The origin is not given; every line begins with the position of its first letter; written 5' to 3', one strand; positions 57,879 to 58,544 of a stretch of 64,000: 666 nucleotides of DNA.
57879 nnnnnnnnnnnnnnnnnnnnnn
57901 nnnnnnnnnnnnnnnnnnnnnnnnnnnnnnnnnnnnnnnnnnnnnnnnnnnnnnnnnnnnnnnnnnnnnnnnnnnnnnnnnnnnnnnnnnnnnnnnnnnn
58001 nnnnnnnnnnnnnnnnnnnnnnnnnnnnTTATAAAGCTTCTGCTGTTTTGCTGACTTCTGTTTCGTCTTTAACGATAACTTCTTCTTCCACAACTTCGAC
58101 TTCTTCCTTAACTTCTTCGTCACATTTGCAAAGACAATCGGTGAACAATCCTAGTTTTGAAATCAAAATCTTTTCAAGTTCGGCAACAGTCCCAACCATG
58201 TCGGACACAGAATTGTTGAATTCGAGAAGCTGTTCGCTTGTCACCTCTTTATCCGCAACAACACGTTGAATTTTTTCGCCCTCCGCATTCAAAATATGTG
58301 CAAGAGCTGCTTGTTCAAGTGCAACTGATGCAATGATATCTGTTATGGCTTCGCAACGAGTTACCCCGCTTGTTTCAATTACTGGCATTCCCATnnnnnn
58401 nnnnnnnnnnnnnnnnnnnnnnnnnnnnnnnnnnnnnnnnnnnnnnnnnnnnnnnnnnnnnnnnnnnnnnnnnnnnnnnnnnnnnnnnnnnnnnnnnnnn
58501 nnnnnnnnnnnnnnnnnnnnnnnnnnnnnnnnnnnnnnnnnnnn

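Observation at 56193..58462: Three-gene locus of unassigned structural-looking proteins sharing an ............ domain, Cys-rich linkers and sigma-K-like promoters (candidate spore-surface module)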

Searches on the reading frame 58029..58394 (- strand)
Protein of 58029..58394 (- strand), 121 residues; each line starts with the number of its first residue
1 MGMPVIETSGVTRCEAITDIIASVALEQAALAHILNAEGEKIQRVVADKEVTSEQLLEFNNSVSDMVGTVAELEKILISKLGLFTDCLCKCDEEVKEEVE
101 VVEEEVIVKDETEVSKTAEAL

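Call 3: search_protein_families(library=pfam, proteins=[window:58029-58394:-], max_evalue=1)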
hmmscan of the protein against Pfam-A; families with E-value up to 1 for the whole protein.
window:58029-58394:- (121 aa): 1 family
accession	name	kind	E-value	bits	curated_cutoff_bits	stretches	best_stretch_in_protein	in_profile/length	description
PF11887.13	Mce4_CUP1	-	0.0092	16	32.6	1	15-77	120-182/222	Cholesterol uptake porter CUP1 of Mce4, putative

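Call 4: search_protein_families(library=ncbifam, proteins=[window:58029-58394:-], max_evalue=1)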
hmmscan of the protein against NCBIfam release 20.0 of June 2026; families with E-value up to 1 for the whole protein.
window:58029-58394:- (121 aa): 0 families

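Call 6: search_solved_structures(query=window:58029-58394:-, max_evalue=10, show_alignments=2)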
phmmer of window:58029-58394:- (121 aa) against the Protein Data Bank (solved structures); distinct sequences matched with E-value up to 10: 2.
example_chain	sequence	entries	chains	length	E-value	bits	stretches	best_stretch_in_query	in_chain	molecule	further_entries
9ihh_A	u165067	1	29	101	9.4e-15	58.1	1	1-81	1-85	Ex vivo spore-silk A-ENA fibers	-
7w75_C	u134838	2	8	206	0.6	13.7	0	30-102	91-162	E3 ubiquitin-protein ligase BRE1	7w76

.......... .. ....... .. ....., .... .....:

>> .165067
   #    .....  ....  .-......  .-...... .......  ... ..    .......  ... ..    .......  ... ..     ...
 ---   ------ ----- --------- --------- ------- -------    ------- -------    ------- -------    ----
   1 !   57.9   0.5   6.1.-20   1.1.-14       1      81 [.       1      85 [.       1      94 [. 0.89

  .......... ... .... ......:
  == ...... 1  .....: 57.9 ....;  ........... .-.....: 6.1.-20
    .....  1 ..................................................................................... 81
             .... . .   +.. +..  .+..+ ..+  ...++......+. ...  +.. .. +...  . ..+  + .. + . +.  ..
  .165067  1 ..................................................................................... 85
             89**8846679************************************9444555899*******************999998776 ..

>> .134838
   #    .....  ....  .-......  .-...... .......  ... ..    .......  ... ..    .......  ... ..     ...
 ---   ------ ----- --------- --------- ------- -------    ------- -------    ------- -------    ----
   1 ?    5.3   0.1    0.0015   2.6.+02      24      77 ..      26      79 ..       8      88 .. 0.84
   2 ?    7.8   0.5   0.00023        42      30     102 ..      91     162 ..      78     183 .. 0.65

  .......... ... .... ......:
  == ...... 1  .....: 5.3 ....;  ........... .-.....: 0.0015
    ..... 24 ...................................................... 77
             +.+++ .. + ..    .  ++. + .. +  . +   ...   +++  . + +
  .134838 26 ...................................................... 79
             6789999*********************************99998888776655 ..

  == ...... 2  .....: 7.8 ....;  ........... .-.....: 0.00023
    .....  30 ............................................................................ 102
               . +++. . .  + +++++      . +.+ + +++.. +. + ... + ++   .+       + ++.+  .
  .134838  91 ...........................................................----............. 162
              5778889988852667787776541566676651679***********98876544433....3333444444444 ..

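Call 7: search_protein_families(library=phrogs, proteins=[window:58029-58394:-], max_evalue=1)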
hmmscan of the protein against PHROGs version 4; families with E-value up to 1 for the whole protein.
window:58029-58394:- (121 aa): 1 family
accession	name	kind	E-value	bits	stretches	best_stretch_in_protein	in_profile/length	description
phrog_17241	-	unknown function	0.067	14.9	1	39-115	4-82/96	-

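Call 16: find_homologous_proteins(query=window:58029-58394:-)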
Query window:58029-58394:- (121 aa): 447 proteins with E <= 0.001 among 472 candidates; the best 120 are listed.
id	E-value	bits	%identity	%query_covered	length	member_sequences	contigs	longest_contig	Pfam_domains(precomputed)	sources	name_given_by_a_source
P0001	7.1e-65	234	99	100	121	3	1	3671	PF26595.1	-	-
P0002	5.0e-46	173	85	76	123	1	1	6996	PF26595.1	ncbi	-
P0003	6.1e-46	173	88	75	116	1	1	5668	PF26595.1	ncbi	-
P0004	1.0e-34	137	74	75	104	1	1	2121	PF26595.1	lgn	-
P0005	2.4e-34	136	69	79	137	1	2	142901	PF26595.1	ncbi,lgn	ncbi:MAG: hypothetical protein R3Y32_02845 [Bacillota bacterium]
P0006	4.3e-34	135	69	78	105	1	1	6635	PF26595.1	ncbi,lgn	-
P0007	5.0e-31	125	67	80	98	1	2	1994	PF26595.1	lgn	-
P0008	8.1e-30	121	64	80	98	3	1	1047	PF26595.1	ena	-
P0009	1.0e-29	121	71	74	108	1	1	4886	PF26595.1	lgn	-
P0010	1.4e-29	120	71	74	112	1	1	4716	PF26595.1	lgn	-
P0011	3.1e-29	119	64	80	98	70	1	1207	PF26595.1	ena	-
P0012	8.5e-29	118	62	86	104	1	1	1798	PF26595.1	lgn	-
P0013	1.2e-28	117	62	82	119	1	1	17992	PF26595.1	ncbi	-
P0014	1.4e-28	117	61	90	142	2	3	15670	PF26595.1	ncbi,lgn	ncbi:MAG: hypothetical protein R3Y27_06035 [Clostridia bacterium]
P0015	1.5e-28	117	60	81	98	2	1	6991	PF26595.1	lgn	-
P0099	8.8e-25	105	65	74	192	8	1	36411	PF26595.1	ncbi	ncbi:MAG: hypothetical protein RR324_02480 [Cellulosilyticaceae bacterium]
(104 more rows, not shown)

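Call 41: search_protein_families(library=pfam, proteins=[P0099], max_evalue=10)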
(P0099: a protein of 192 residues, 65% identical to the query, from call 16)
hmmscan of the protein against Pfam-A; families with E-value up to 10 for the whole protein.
P0099 (192 aa): 4 families
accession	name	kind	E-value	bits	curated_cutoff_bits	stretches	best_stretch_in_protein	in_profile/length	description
PF01768.21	Birna_VP4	-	0.067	13.4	24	1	41-105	50-114/259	Birnavirus VP4 protein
PF21881.2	STIV_penton_2nd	-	0.085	13.7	27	1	155-185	32-63/85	A223 penton protein second domain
PF17029.10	DUF5100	-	0.096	13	27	1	53-88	11-46/125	Domain of unknown function (DUF5100)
PF05133.19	SPP1_portal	-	0.3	10.4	25.5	1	26-87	273-334/416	Phage portal protein, SPP1 Gp6-like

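Call 68: predict_structure(alignment_id=A2)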
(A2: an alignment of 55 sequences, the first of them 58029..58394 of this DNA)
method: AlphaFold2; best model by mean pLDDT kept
length: 121 residues; sequences in the alignment: 55
mean_pLDDT: 77.7   pTM: 0.58
mean pLDDT of the five models: 77.7, 77.2, 76.8, 74.3, 72.8
residues with pLDDT >= 90: 57; 70-90: 20; 50-70: 23; < 50: 21
segments of 3 or more residues with pLDDT < 50: 96-106, 108-110, 112-115
pLDDT, mean of each block of 10 residues (from residue 1): 62 81 92 95 96 96 96 94 78 53 47 48 50
secondary structure, 60 per line:
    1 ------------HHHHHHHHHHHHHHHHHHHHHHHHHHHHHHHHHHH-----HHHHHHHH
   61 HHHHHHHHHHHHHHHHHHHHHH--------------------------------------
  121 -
elements in order: H13-47 H53-82

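Call 72: fold_search(model_id=the predicted structure, library=pdb)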
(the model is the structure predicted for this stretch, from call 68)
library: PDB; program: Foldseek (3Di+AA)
matches with E <= 10: 280; with E <= 0.001: 0
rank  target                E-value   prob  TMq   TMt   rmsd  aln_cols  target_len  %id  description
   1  9ihh_A                1.1e-03  1.00  0.59  0.75   7.3        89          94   46  Ex vivo spore-silk A-ENA fibers (released 2026-03-04)
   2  5j0k_A                6.2e-01  0.80  0.37  0.54   3.8        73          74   22  De novo design of protein homo-oligomers with modular hydrogen bond network-mediated specificity (released 2016-05-25)
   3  8axk_O                7.0e-01  0.69  0.42  0.51  10.3        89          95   11  Type 3 secretion system export apparatus core, inner rod and needle of Shigella flexneri (released 2023-03-01)
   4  1qsd_A                7.5e-01  0.90  0.45  0.52   3.8        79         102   15  RBL2P, BETA-TUBULIN BINDING POST-CHAPERONIN COFACTOR (released 1999-12-22)
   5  8cwy_B                1.7e+00  0.47  0.37  0.53   3.7        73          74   22  Accurate computational design of genetically encoded 3D protein crystals (released 2023-11-01)
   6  8iyj_V9               1.8e+00  0.51  0.43  0.50   4.3        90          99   14  Cryo-EM structure of the 48-nm repeat doublet microtubule from mouse sperm (released 2023-07-05)
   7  6b87_C                1.8e+00  0.47  0.40  0.45   3.8        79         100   16  Crystal structure of transmembrane protein TMHC2_E (released 2018-03-14)
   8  4afl_B                1.9e+00  0.66  0.45  0.53   3.3        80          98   11  The crystal structure of the ING4 dimerization domain reveals the functional organization of the ING family of chromat (released 2012-02-22)
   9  6b87_A                2.1e+00  0.30  0.37  0.42   4.7        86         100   15  Crystal structure of transmembrane protein TMHC2_E (released 2018-03-14)
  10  6dmp_MODEL_1_A        2.2e+00  0.54  0.44  0.62   3.1        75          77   13  De Novo Design of a Protein Heterodimer with Specificity Mediated by Hydrogen Bond Networks (released 2018-12-19)
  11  8r2m_D                2.2e+00  0.41  0.40  0.05   4.6        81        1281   16  Mycobacterium smegnatis RNA polymerase transcription initiation complex with SigmaA, RbpA, HelD N-terminal domain and  (released 2024-10-02)
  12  6dkm_C                2.2e+00  0.33  0.37  0.51   4.3        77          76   17  DHD131 (released 2018-12-19)
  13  9vks_A                2.3e+00  0.41  0.42  0.57   4.5        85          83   15  Cryo-EM structure of F-ATP synthase c-ring from Mycobacteroides abscessus (Backbone) (released 2026-01-14)
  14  9l5s_CV               2.3e+00  0.28  0.28  0.42   4.0        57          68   18  Cryo-EM structure of the thermophile spliceosome (state B*Q1) (released 2025-03-12)
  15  2q0o_D                2.5e+00  0.66  0.45  0.59   3.3        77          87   14  Crystal structure of an anti-activation complex in bacterial quorum sensing (released 2007-09-25)
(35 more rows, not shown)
